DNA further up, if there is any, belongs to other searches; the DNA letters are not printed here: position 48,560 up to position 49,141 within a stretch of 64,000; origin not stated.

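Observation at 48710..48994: Stand-alone paralog of sigma-28 region 4 encoded immediately downstream of fliA: candidate FlgM decoy or -35 competitor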

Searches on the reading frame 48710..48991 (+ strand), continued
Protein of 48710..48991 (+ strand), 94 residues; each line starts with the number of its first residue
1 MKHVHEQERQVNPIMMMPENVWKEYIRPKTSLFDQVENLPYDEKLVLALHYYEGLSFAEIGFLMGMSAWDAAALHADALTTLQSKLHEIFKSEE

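Call 17: search_protein_families(library=pfam, proteins=[P0038, P0051, P0110, P0116, P0172, P0183, P0077, P0063, P0050, P0151], max_evalue=0.001)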
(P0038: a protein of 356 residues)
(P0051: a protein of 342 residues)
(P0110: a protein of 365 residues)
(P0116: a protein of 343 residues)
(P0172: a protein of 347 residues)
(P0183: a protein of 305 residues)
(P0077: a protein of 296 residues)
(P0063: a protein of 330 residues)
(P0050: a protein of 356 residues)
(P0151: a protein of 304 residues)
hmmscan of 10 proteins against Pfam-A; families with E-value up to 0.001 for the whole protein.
P0038 (356 aa): 4 families
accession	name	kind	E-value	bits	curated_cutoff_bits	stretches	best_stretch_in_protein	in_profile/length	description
PF08668.18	HDOD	-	8e-48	163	22.9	1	18-210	3-196/196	HDOD domain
PF01966.28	HD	-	4.2e-11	43.6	22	1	111-215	2-96/116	HD domain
PF08281.18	Sigma70_r4_2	-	4.9e-10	39.3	25.7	1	292-331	2-41/54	Sigma-70, region 4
PF04545.22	Sigma70_r4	-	2.3e-09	37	24.1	1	297-331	1-35/50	Sigma-70, region 4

P0051 (342 aa): 4 families
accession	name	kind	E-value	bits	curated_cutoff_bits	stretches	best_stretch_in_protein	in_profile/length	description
PF08668.18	HDOD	-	4.3e-44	150.8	22.9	1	18-198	3-196/196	HDOD domain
PF01966.28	HD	-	7.7e-16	58.9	22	1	111-217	2-113/116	HD domain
PF04545.22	Sigma70_r4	-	2.2e-12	46.7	24.1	1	287-333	3-49/50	Sigma-70, region 4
PF08281.18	Sigma70_r4_2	-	9.7e-05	22.4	25.7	1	286-332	8-54/54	Sigma-70, region 4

P0110 (365 aa): 4 families
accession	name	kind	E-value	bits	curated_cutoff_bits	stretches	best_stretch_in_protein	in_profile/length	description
PF08668.18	HDOD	-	3.3e-52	177.3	22.9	1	30-223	3-196/196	HDOD domain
PF01966.28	HD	-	7.9e-10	39.5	22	1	126-235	5-106/116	HD domain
PF04545.22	Sigma70_r4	-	1.2e-09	37.9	24.1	1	310-358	1-49/50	Sigma-70, region 4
PF08281.18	Sigma70_r4_2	-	3.7e-09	36.5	25.7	1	305-356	2-53/54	Sigma-70, region 4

P0116 (343 aa): 4 families
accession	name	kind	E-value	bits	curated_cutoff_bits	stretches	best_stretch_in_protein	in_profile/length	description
PF08668.18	HDOD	-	3.3e-24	85.9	22.9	1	20-203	5-196/196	HDOD domain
PF04545.22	Sigma70_r4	-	2.5e-08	33.7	24.1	1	288-333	3-48/50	Sigma-70, region 4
PF01966.28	HD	-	3.3e-07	31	22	1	110-224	2-115/116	HD domain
PF08281.18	Sigma70_r4_2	-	1.8e-05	24.7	25.7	1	283-332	4-53/54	Sigma-70, region 4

P0172 (347 aa): 4 families
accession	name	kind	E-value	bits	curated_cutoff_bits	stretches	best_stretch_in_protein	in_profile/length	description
PF08668.18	HDOD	-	3.5e-51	174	22.9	1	16-207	2-196/196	HDOD domain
PF08281.18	Sigma70_r4_2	-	4.9e-09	36.1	25.7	1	291-332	4-45/54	Sigma-70, region 4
PF01966.28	HD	-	6.1e-09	36.6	22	1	110-227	2-114/116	HD domain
PF04545.22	Sigma70_r4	-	7.4e-09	35.4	24.1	1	294-342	1-49/50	Sigma-70, region 4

P0183 (305 aa): 3 families
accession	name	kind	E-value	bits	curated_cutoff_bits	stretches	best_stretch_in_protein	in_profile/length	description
PF00448.28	SRP54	-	1.1e-61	208.3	22.7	1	3-172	26-196/196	SRP54-type protein, GTPase domain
PF04545.22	Sigma70_r4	-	2e-17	62.8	24.1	1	246-294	1-49/50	Sigma-70, region 4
PF08281.18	Sigma70_r4_2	-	3e-10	40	25.7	1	242-292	3-53/54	Sigma-70, region 4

P0077 (296 aa): 5 families
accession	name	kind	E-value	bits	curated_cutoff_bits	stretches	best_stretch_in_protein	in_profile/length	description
PF04545.22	Sigma70_r4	-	3.9e-18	65.1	24.1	1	241-287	3-49/50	Sigma-70, region 4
PF04542.20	Sigma70_r2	-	1.8e-17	63.3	24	1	69-140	2-70/71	Sigma-70 region 2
PF08281.18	Sigma70_r4_2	-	1.5e-10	41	25.7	1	234-286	2-54/54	Sigma-70, region 4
PF04539.22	Sigma70_r3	-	1.1e-06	29.1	25.3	1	153-185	7-39/78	Sigma-70 region 3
PF04297.20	UPF0122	-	0.00021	21.9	22.7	1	243-286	18-60/101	Putative helix-turn-helix protein, YlxM / p13 like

P0063 (330 aa): 2 families
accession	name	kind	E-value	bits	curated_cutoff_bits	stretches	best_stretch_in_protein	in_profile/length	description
PF04545.22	Sigma70_r4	-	3.3e-11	43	24.1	1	69-117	1-49/50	Sigma-70, region 4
PF08281.18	Sigma70_r4_2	-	5.2e-09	36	25.7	1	64-100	2-38/54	Sigma-70, region 4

P0050 (356 aa): 6 families
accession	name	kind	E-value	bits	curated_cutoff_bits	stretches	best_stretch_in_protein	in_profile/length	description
PF04545.22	Sigma70_r4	-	1.4e-36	124.2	24.1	3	107-157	2-50/50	Sigma-70, region 4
PF08281.18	Sigma70_r4_2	-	4.5e-16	58.7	25.7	1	102-155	3-54/54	Sigma-70, region 4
PF13384.12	HTH_23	-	1.6e-08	34.5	24.6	0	238-274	3-40/50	Homeodomain-like domain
PF12802.13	MarR_2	-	6.5e-06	26.7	27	0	121-147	15-40/61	MarR family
PF04539.22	Sigma70_r3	-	7.4e-06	26.4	25.3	0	27-56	11-40/78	Sigma-70 region 3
PF06530.18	Phage_antitermQ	-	0.0003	21.2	26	0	301-350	56-105/118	Phage antitermination protein Q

P0151 (304 aa): 4 families
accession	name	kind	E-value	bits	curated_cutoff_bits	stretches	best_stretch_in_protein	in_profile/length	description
PF04545.22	Sigma70_r4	-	4.8e-19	68.1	24.1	1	206-253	1-48/50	Sigma-70, region 4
PF08281.18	Sigma70_r4_2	-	1.1e-11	44.7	25.7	1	201-253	2-54/54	Sigma-70, region 4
PF07638.17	Sigma70_ECF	-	7.7e-05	23.1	21.1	0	173-243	100-169/185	ECF sigma factor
PF13384.12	HTH_23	-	0.00014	22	24.6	1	211-245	3-37/50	Homeodomain-like domain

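Call 20: find_encoding_contigs(protein=P0038, flank=7000, max_places=3)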
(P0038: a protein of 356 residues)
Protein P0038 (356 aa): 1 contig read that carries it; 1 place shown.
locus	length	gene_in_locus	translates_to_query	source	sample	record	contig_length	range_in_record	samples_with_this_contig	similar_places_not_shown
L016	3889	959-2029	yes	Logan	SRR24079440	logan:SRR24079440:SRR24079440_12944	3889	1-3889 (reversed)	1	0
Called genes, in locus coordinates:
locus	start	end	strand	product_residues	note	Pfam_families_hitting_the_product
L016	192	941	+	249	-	PF04542:Sigma70_r2, PF13384:HTH_23 (faint), PF07638:Sigma70_ECF (faint), PF04545:Sigma70_r4, PF08281:Sigma70_r4_2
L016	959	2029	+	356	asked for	PF08668:HDOD, PF01966:HD, PF04545:Sigma70_r4, PF08281:Sigma70_r4_2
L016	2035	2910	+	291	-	PF08668:HDOD, PF01966:HD (weak)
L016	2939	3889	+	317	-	?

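Call 21: find_encoding_contigs(protein=P0110, flank=7000, max_places=3)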
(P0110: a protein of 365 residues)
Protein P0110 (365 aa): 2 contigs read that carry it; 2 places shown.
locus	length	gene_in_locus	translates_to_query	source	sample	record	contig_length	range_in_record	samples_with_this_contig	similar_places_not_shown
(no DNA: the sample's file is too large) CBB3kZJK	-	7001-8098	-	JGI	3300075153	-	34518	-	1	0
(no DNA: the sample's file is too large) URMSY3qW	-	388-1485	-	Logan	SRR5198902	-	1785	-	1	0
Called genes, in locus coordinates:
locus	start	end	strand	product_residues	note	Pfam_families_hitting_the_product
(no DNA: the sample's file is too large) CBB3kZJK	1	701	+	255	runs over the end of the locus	PF01311:Bac_export_1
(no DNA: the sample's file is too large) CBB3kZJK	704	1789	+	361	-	PF01312:Bac_export_2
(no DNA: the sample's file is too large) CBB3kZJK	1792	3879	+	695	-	PF00771:FHIPEP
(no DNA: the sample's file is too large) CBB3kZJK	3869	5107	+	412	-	PF00448:SRP54, PF13173:AAA_14 (weak)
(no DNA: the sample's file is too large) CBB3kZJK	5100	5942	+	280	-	PF10609:ParA, PF00142:Fer4_NifH (faint), PF01656:CbiA, PF13614:AAA_31 (weak)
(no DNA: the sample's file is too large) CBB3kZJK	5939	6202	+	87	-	-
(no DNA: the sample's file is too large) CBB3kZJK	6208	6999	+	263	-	PF04542:Sigma70_r2, PF08281:Sigma70_r4_2, PF04545:Sigma70_r4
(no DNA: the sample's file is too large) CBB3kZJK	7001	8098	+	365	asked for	PF08668:HDOD, PF01966:HD, PF08281:Sigma70_r4_2, PF04545:Sigma70_r4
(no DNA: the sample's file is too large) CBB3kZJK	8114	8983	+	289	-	PF08668:HDOD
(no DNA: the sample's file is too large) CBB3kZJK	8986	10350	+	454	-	PF01590:GAF, PF13185:GAF_2, PF13492:GAF_3, PF00512:HisKA, PF02518:HATPase_c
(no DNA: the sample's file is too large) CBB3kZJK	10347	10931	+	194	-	-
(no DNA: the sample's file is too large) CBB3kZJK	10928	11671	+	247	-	PF00460:Flg_bb_rod, PF22692:LlgE_F_G_D1, PF06429:Flg_bbr_C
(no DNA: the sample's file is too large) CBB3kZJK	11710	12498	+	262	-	PF00460:Flg_bb_rod, PF22692:LlgE_F_G_D1, PF06429:Flg_bbr_C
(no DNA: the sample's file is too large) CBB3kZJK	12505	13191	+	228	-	PF13144:ChapFlgA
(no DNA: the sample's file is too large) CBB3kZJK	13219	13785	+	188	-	PF02107:FlgH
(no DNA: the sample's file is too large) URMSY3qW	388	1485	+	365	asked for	PF08668:HDOD, PF01966:HD, PF08281:Sigma70_r4_2, PF04545:Sigma70_r4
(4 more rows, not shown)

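Call 27: find_homologous_proteins(query=A2, max_evalue=1e-10)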
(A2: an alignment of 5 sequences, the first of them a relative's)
Query A2 (5 sequences) (365 aa, profile of the alignment): 283 proteins with E <= 1e-10 among 8000 candidates; the best 120 are listed.
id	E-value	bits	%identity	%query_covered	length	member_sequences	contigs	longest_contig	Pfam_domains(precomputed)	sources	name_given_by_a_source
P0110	1.9e-155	535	100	100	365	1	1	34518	PF08668.19,PF01966.29,PF04545.23,PF08281.19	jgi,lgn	jgi:RNA polymerase sigma factor (sigma-70 family)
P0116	6.4e-137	474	32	89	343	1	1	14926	PF08668.19,PF01966.29,PF04545.23,PF08281.19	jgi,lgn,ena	-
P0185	1.2e-124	434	54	91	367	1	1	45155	PF08668.19,PF01966.29,PF04545.23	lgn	-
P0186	1.5e-58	217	32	59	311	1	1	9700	PF08668.19,PF01966.29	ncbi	-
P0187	4.7e-58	215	36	59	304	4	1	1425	PF08668.19,PF01966.29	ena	-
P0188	2.2e-54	203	35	59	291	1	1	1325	PF08668.19,PF01966.29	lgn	-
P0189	8.4e-49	184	33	59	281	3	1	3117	PF08668.19,PF01966.29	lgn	-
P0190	1.3e-47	180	32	59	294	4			PF08668.19,PF01966.29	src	-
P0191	1.3e-44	171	33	61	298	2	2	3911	PF08668.19,PF01966.29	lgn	-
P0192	9.8e-43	165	30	59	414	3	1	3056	PF08668.19,PF01966.29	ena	-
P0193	4.4e-42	162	27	68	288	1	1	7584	PF08668.19,PF01966.29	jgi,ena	-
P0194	9.9e-42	161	32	67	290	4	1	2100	PF08668.19,PF01966.29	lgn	-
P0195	1.1e-41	161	29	69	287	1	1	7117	PF08668.19,PF01966.29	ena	-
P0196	1.6e-40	157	30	59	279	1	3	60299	PF08668.19,PF01966.29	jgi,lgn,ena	jgi:putative nucleotidyltransferase with HDIG domain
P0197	1.8e-40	157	30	59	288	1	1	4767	PF08668.19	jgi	jgi:HD-like signal output (HDOD) protein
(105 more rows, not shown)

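Call 28: find_encoding_contigs(protein=P0036, flank=7000, max_places=3)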
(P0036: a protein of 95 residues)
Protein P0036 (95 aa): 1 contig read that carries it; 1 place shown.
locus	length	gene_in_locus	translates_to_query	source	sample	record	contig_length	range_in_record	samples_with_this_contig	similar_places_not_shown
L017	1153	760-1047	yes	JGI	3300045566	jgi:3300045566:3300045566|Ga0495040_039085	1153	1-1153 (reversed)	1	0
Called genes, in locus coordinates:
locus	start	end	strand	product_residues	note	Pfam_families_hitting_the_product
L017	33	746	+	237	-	PF04542:Sigma70_r2, PF08281:Sigma70_r4_2, PF04545:Sigma70_r4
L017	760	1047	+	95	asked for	PF08281:Sigma70_r4_2, PF04545:Sigma70_r4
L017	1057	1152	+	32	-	?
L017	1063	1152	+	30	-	?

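Call 29: find_encoding_contigs(protein=P0116, flank=7000, max_places=2)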
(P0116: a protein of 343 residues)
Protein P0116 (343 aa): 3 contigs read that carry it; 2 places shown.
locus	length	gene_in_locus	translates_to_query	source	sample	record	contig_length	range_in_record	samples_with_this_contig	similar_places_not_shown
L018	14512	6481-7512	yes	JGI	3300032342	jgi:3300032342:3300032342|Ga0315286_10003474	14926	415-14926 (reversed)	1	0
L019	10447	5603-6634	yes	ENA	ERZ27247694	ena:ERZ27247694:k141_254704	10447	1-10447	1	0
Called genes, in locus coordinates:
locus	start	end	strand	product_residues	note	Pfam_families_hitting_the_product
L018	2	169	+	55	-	?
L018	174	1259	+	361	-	PF01312:Bac_export_2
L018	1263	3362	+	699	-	PF00771:FHIPEP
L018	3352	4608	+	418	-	PF00448:SRP54, PF13173:AAA_14 (weak)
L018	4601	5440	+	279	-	PF02374:ArsA_ATPase (weak), PF00142:Fer4_NifH (weak), PF01656:CbiA, PF06564:CBP_BcsQ (weak), PF10609:ParA, PF13614:AAA_31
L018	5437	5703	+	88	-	-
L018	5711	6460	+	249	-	PF04542:Sigma70_r2, PF04539:Sigma70_r3 (weak), PF04545:Sigma70_r4, PF08281:Sigma70_r4_2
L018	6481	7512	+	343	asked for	PF08668:HDOD, PF01966:HD (weak), PF04545:Sigma70_r4, PF08281:Sigma70_r4_2 (faint)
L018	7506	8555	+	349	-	PF08668:HDOD, PF01966:HD, PF04545:Sigma70_r4, PF08281:Sigma70_r4_2 (faint)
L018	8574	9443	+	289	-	PF08668:HDOD, PF01966:HD (faint)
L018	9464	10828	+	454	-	PF01590:GAF, PF13185:GAF_2, PF13492:GAF_3, PF00512:HisKA, PF02518:HATPase_c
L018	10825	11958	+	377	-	-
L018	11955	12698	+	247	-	PF00460:Flg_bb_rod (weak), PF22692:LlgE_F_G_D1, PF06429:Flg_bbr_C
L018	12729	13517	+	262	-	PF00460:Flg_bb_rod, PF22692:LlgE_F_G_D1, PF06429:Flg_bbr_C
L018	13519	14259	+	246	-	PF13144:ChapFlgA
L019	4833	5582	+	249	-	PF04542:Sigma70_r2, PF04539:Sigma70_r3 (weak), PF04545:Sigma70_r4, PF08281:Sigma70_r4_2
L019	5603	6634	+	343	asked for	PF08668:HDOD, PF01966:HD (weak), PF04545:Sigma70_r4, PF08281:Sigma70_r4_2 (faint)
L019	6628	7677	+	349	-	PF08668:HDOD, PF01966:HD, PF04545:Sigma70_r4, PF08281:Sigma70_r4_2 (faint)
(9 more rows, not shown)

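Call 30: find_encoding_contigs(protein=P0185, flank=7000, max_places=2)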
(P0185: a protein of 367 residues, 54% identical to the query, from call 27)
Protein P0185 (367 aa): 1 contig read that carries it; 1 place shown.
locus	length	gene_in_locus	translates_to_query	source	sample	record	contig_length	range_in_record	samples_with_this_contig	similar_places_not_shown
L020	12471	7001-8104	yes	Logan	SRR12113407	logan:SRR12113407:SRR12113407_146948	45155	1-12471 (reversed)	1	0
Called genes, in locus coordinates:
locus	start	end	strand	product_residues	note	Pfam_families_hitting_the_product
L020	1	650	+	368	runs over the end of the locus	PF01311:Bac_export_1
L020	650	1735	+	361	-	PF01312:Bac_export_2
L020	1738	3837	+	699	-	PF00771:FHIPEP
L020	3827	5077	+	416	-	PF13173:AAA_14 (faint), PF00448:SRP54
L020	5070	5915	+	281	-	PF10609:ParA, PF00142:Fer4_NifH (weak), PF01656:CbiA, PF02374:ArsA_ATPase (weak), PF06564:CBP_BcsQ (weak), PF13614:AAA_31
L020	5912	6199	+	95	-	-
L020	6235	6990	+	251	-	PF04542:Sigma70_r2, PF13384:HTH_23 (faint), PF04539:Sigma70_r3 (weak), PF04545:Sigma70_r4, PF08281:Sigma70_r4_2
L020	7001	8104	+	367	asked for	PF08668:HDOD, PF01966:HD, PF04545:Sigma70_r4 (weak)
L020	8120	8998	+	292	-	PF08668:HDOD, PF01966:HD (weak)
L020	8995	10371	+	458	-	PF01590:GAF, PF13185:GAF_2, PF13492:GAF_3, PF00512:HisKA, PF02518:HATPase_c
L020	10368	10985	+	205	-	-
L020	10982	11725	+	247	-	PF00460:Flg_bb_rod, PF22692:LlgE_F_G_D1, PF06429:Flg_bbr_C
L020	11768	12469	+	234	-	?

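Call 42: predict_structure(alignment_id=A3)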
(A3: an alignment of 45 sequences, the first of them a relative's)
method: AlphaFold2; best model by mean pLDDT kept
length: 365 residues; sequences in the alignment: 45
mean_pLDDT: 82.3   pTM: 0.60
mean pLDDT of the five models: 82.3, 80.8, 80.3, 80.0, 79.1
residues with pLDDT >= 90: 167; 70-90: 119; 50-70: 48; < 50: 31
segments of 3 or more residues with pLDDT < 50: 1-30
pLDDT, mean of each block of 10 residues (from residue 1): 41 36 39 78 94 94 90 84 95 86 63 58 87 90 93 93 89 95 93 96 88 98 98 96 83 70 95 76 67 68 84 93 83 91 95 88 73
secondary structure, 60 per line:
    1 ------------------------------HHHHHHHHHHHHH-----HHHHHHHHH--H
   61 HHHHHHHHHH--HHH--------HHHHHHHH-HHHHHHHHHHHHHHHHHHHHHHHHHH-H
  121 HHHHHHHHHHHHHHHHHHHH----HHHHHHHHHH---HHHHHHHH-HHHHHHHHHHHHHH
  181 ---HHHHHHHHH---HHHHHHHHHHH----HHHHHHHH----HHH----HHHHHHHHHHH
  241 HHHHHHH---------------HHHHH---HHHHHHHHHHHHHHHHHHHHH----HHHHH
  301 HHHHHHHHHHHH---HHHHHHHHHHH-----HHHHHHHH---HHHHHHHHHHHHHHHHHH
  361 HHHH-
elements in order: H31-43 H49-57 H60-70 H84-91 H93-118 H120-140 H145-154 H158-165 H167-180 H184-192 H196-206 H211-218 H230-247 H263-267 H271-291 H296-312 H316-326 H332-339 H343-364

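Call 49: fold_search(model_id=the predicted structure, library=pdb)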
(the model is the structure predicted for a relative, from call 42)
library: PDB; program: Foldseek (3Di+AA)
matches with E <= 10: 189; with E <= 0.001: 8
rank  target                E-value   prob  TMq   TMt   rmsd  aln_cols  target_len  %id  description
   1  3hc1                  8.2e-08  1.00  0.40  0.48  13.6       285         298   26  Crystal structure of HDOD domain protein with unknown function (NP_953345.1) from GEOBACTER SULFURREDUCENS at 1.90 A res (released 2009-06-02)
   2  9qzk_A                1.3e-07  1.00  0.38  0.31  14.6       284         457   20  SadB of Pseudomonas aeruginosa (released 2025-05-28)
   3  3m1t                  1.9e-06  1.00  0.36  0.47  12.6       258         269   22  Crystal structure of Putative phosphohydrolase (YP_929327.1) from Shewanella amazonensis SB2B at 1.62 A resolution (released 2010-03-31)
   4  3i7a                  3.9e-06  1.00  0.30  0.37  15.8       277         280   17  Crystal structure of Putative metal-dependent phosphohydrolase (YP_926882.1) from Shewanella amazonensis SB2B at 2.06 A  (released 2009-07-21)
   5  3p3q_A                1.0e-05  1.00  0.34  0.50  15.0       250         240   22  Crystal Structure of MmoQ Response regulator from Methylococcus capsulatus str. Bath at the resolution 2.4A, Northeast (released 2010-11-10)
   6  3mem                  1.8e-05  1.00  0.39  0.32  13.5       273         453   26  Crystal structure of a Putative signal transduction protein (Maqu_0641) from MARINOBACTER AQUAEOLEI VT8 at 2.25 A resolu (released 2010-05-19)
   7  3p3q_B                1.9e-05  1.00  0.36  0.49  14.7       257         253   21  Crystal Structure of MmoQ Response regulator from Methylococcus capsulatus str. Bath at the resolution 2.4A, Northeast (released 2010-11-10)
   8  3ljx                  2.1e-05  1.00  0.34  0.47  14.4       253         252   20  Crystal Structure of MmoQ Response regulator (fragment 20-298) from Methylococcus capsulatus str. Bath, Northeast Struct (released 2010-02-16)
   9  1vqr_A                1.7e-03  1.00  0.31  0.39  15.3       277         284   16  Crystal structure of a virulence factor (cj0248) from campylobacter jejuni subsp. jejuni at 2.25 A resolution (released 2004-12-28)
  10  1vqr_C                1.7e-03  1.00  0.29  0.36  15.6       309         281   14  Crystal structure of a virulence factor (cj0248) from campylobacter jejuni subsp. jejuni at 2.25 A resolution (released 2004-12-28)
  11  1vqr_B                2.7e-03  1.00  0.27  0.35  16.7       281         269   15  Crystal structure of a virulence factor (cj0248) from campylobacter jejuni subsp. jejuni at 2.25 A resolution (released 2004-12-28)
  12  1vqr_D                4.9e-03  1.00  0.35  0.45  14.8       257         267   16  Crystal structure of a virulence factor (cj0248) from campylobacter jejuni subsp. jejuni at 2.25 A resolution (released 2004-12-28)
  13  9wsf_A                8.4e-03  1.00  0.19  0.30  22.2       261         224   20  Crystal structure of Sigma28/FlgM complex from Pseudomonas aeruginosa at 1.95 Angstrom resolution (released 2026-02-25)
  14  8hkc_E                2.6e-02  0.97  0.17  0.23  25.1       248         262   16  Cryo-EM structure of E. coli RNAP sigma32 complex (released 2023-05-31)
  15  1rp3_A                3.2e-02  0.97  0.19  0.28  24.8       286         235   17  Cocrystal structure of the flagellar sigma/anti-sigma complex, Sigma-28/FlgM (released 2004-04-06)
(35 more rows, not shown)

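Call 53: list_cluster_members(proteins=[P0001, P0008, P0009, P0026, P0034, P0035, P0186])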
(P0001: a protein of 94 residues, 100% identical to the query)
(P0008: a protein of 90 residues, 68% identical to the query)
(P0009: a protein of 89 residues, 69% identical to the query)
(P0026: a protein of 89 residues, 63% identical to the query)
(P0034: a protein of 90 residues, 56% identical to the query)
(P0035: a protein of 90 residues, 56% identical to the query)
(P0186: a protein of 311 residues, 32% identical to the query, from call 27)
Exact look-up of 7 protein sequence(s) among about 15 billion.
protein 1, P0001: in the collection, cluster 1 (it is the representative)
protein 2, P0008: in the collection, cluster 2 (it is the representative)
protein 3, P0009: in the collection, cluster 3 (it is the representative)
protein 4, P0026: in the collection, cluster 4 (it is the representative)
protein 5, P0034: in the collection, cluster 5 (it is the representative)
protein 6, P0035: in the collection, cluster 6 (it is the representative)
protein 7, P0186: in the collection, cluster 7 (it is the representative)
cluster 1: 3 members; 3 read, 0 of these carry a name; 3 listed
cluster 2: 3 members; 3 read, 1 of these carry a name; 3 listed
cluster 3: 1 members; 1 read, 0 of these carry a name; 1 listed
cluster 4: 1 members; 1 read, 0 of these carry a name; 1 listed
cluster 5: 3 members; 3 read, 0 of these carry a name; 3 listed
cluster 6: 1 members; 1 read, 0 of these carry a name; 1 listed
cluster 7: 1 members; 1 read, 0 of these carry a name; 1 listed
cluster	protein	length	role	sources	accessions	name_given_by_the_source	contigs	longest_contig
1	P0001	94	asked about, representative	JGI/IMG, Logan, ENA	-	-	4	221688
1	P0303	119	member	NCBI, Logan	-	-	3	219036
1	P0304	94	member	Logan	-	-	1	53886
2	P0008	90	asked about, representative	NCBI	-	-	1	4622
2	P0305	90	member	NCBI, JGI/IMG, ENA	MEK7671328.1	MAG: sigma factor-like helix-turn-helix DNA-binding protein [Bacteroidota bacterium] | DNA-directed RNA polymerase specialized sigma subunit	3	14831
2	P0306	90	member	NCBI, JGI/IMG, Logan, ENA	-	-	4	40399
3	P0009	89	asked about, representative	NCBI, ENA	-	-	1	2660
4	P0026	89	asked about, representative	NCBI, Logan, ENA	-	-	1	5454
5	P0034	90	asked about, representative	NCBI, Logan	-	-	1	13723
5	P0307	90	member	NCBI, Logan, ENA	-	-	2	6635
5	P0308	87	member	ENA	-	-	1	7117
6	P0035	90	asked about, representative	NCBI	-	-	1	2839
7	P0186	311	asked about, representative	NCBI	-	-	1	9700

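Call 54: predict_structure(alignment_id=A1)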
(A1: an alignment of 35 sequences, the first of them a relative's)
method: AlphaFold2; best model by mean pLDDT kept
length: 94 residues; sequences in the alignment: 35
mean_pLDDT: 90.0   pTM: 0.78
mean pLDDT of the five models: 90.0, 89.4, 89.3, 88.0, 87.3
residues with pLDDT >= 90: 76; 70-90: 7; 50-70: 5; < 50: 6
segments of 3 or more residues with pLDDT < 50: 1-6
pLDDT, mean of each block of 10 residues (from residue 1): 51 93 97 95 98 97 98 98 92 69
secondary structure, 60 per line:
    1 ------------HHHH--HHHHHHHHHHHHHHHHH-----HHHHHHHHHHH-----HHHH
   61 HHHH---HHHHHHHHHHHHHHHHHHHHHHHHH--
elements in order: H13-16 H19-35 H41-51 H57-64 H68-92
